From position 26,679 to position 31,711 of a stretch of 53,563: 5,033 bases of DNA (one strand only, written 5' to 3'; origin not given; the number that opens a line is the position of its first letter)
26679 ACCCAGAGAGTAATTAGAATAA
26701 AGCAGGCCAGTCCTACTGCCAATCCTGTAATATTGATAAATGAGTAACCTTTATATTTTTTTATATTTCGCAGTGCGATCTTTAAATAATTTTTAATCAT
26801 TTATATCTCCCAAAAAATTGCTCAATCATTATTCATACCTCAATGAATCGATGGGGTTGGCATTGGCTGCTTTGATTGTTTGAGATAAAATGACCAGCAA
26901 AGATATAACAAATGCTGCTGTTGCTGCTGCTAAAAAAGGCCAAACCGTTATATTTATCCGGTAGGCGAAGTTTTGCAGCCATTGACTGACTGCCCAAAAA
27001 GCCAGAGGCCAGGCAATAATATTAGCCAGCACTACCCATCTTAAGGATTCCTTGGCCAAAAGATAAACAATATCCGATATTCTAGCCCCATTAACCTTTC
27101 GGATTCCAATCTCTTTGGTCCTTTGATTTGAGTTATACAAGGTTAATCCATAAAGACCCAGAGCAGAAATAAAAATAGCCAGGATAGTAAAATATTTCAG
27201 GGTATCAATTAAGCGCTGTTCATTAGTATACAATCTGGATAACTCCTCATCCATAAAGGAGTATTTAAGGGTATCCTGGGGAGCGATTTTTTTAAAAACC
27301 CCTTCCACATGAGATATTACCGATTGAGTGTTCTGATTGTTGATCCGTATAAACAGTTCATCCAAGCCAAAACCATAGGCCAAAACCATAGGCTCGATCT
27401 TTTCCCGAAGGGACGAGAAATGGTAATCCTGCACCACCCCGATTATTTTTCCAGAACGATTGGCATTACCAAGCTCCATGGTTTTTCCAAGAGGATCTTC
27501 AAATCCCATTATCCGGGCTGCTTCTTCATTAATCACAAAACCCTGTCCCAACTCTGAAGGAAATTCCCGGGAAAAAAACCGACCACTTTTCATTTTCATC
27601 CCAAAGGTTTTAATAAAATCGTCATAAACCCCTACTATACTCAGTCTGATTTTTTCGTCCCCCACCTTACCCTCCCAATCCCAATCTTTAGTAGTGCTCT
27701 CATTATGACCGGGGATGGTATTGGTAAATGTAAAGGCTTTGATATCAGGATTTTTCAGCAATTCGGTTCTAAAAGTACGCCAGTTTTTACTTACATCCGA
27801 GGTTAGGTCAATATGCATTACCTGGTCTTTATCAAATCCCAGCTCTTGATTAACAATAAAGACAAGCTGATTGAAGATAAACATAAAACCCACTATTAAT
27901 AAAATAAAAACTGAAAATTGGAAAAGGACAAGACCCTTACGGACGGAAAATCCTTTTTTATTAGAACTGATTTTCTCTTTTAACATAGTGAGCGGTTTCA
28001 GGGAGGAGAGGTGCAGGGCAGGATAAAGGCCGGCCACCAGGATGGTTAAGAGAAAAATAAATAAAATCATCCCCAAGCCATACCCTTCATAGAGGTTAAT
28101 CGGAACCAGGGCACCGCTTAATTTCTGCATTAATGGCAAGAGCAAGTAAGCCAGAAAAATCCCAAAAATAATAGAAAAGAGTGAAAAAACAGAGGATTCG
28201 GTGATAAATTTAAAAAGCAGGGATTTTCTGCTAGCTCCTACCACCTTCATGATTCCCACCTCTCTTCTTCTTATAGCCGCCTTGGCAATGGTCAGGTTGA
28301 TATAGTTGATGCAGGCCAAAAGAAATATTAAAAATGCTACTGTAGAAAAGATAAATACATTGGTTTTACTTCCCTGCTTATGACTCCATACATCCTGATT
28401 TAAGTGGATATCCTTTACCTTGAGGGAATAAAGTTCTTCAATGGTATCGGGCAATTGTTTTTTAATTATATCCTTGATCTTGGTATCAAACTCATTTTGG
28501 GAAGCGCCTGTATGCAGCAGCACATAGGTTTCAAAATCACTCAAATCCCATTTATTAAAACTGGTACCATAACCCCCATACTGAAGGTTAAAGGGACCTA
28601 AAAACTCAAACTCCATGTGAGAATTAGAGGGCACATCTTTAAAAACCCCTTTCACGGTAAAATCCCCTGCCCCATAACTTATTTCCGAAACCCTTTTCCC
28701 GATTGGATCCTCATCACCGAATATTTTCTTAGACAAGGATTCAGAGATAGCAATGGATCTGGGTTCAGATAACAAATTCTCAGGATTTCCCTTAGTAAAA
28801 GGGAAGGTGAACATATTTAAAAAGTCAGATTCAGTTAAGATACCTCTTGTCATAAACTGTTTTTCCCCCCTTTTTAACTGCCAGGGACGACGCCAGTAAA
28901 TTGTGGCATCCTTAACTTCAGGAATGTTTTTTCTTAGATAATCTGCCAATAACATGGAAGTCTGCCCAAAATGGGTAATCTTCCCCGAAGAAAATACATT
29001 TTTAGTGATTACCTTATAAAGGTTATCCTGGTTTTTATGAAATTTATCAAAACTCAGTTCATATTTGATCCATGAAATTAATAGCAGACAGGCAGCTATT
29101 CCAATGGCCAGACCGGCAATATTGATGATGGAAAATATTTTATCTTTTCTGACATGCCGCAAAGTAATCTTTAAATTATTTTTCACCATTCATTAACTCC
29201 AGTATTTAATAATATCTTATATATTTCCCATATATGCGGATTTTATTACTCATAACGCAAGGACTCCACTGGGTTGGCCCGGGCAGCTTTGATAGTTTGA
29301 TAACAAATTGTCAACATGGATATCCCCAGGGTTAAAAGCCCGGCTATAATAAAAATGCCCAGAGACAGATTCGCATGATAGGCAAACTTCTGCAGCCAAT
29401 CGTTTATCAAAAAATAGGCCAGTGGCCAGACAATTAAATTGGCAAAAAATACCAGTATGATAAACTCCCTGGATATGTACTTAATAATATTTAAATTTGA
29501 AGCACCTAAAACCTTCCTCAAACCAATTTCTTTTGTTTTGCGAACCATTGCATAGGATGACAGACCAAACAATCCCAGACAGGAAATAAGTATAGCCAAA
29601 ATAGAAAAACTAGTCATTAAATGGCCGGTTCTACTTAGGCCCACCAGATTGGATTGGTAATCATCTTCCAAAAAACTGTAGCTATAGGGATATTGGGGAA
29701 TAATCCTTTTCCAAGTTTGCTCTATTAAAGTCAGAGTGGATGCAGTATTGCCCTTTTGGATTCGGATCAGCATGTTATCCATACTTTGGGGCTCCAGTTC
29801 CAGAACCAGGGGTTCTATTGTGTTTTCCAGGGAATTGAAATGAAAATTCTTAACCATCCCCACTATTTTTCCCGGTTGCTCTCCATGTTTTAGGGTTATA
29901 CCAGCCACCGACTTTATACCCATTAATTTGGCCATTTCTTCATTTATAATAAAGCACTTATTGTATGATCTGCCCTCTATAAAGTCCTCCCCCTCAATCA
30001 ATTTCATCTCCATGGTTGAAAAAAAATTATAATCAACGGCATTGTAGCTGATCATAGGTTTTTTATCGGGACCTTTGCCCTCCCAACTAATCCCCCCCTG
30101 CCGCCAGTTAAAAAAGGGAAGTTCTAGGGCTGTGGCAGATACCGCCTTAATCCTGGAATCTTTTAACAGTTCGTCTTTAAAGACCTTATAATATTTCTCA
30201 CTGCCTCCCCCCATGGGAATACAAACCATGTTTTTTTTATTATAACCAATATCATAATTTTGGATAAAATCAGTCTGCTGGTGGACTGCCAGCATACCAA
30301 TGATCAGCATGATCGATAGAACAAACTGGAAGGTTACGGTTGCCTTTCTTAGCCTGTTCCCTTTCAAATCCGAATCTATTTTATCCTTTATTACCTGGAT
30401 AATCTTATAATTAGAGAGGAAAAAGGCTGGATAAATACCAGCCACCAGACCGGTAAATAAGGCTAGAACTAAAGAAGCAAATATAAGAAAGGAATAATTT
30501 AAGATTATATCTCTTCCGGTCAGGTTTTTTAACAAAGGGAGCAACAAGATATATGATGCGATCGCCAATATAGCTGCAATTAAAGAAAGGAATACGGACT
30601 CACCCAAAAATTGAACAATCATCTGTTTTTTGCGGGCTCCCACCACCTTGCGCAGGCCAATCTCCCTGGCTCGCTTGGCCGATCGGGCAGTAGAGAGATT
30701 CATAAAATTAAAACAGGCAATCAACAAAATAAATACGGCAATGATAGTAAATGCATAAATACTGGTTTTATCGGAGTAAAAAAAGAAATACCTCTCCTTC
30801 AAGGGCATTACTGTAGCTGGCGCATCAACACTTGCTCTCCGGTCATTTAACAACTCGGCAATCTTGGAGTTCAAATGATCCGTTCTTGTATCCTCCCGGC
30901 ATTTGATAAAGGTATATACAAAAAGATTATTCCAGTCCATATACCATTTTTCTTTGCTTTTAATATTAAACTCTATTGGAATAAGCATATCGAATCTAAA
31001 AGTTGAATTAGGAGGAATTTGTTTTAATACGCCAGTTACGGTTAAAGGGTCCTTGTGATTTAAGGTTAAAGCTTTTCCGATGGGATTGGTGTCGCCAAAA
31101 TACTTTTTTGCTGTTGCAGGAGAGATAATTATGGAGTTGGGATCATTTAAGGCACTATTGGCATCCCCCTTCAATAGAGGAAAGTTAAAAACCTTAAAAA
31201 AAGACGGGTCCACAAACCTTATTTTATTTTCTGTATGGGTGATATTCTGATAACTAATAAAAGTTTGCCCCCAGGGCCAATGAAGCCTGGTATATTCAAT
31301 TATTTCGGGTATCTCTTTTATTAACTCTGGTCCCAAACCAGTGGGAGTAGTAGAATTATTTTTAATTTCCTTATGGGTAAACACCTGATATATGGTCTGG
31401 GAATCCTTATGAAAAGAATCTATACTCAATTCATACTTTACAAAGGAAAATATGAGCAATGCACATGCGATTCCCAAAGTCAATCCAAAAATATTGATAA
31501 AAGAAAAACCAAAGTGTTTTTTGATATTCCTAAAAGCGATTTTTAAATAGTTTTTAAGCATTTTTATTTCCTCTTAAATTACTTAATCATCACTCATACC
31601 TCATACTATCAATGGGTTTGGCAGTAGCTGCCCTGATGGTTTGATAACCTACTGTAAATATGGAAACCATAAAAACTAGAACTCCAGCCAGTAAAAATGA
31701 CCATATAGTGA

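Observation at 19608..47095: Ten tandem paralogues of an ~800-aa internally duplicated FtsX/MacB-type permease sharing two ATPases, one adaptor and one outer-membrane factor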

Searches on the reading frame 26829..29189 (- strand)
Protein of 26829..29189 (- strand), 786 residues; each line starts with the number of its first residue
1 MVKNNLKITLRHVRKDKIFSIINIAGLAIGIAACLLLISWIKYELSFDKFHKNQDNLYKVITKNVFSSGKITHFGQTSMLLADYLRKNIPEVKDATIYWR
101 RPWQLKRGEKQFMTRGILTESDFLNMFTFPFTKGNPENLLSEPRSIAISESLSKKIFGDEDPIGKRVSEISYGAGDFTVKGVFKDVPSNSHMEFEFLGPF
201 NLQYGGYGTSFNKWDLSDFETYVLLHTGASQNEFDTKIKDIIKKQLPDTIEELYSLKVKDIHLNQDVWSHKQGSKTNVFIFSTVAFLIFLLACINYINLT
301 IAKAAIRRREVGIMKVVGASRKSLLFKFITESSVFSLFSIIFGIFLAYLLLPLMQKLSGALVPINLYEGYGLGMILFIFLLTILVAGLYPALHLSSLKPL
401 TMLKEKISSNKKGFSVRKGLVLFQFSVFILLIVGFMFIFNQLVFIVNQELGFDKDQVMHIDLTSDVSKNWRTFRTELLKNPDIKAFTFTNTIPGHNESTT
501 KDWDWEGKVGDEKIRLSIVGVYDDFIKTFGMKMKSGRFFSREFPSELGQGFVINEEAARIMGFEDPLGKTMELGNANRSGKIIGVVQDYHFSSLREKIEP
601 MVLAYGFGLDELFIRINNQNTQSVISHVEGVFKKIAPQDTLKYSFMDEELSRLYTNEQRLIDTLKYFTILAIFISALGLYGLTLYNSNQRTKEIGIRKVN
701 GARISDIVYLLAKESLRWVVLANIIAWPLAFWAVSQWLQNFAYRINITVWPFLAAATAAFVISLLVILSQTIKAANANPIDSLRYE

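Call 3: search_protein_families(library=pfam, proteins=[window:26829-29189:-])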
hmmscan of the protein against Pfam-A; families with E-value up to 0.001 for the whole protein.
window:26829-29189:- (786 aa): 2 families
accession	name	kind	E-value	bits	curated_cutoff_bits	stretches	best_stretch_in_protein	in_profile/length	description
PF12704.14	MacB_PCD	-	5.9e-33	115.3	27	2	20-240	1-206/207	MacB-like periplasmic core domain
PF02687.27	FtsX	-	3.2e-27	95.4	25.5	2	667-779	3-120/120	FtsX-like permease C-terminal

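Call 5: search_protein_families(library=ncbifam, proteins=[window:26829-29189:-], max_evalue=0.01)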
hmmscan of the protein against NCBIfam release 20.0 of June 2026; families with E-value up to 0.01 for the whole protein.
window:26829-29189:- (786 aa): 6 families
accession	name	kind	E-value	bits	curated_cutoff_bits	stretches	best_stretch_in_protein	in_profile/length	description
TIGR03434.1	ADOP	subfamily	1.4e-85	288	622.3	1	4-786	3-803/803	ADOP family duplicated permease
NF038008.1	ABC_perm_DarB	equivalog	1e-35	122.9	700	1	14-772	6-772/777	darobactin export ABC transporter permease subunit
NF007826.0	PRK10535.1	equivalog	5e-13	48.2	966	2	510-784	361-646/648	macrolide ABC transporter ATP-binding protein/permease MacB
NF038346.1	FtsX_actino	exception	8.4e-08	31.9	250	1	284-354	185-257/308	permease-like cell division protein FtsX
NF038347.1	FtsX_Gpos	exception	0.00063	19.2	225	1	280-360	169-251/296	permease-like cell division protein FtsX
TIGR00439.2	FtsX_Gneg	equivalog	0.0024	17.1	255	1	278-362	170-251/292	permease-like cell division protein FtsX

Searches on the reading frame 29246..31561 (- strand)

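Call 3: search_protein_families(library=pfam, proteins=[window:29246-31561:-])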
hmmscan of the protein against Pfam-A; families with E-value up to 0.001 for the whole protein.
window:29246-31561:- (771 aa): 2 families
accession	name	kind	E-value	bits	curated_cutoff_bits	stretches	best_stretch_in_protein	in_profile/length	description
PF12704.14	MacB_PCD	-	2.8e-31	109.9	27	1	20-236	1-206/207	MacB-like periplasmic core domain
PF02687.27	FtsX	-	2.4e-27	95.8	25.5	2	273-385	2-118/120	FtsX-like permease C-terminal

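Call 5: search_protein_families(library=ncbifam, proteins=[window:29246-31561:-], max_evalue=0.01)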
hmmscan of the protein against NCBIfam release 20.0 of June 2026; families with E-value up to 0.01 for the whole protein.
window:29246-31561:- (771 aa): 4 families
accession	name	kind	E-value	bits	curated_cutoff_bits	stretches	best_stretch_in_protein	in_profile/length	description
TIGR03434.1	ADOP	subfamily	5.9e-93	312.4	622.3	1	6-771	5-803/803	ADOP family duplicated permease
NF038008.1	ABC_perm_DarB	equivalog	3.6e-50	170.7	700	2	265-756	270-771/777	darobactin export ABC transporter permease subunit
NF007826.0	PRK10535.1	equivalog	1.2e-14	53.5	966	1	112-380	367-634/648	macrolide ABC transporter ATP-binding protein/permease MacB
NF038346.1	FtsX_actino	exception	0.00017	21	250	1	270-375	182-295/308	permease-like cell division protein FtsX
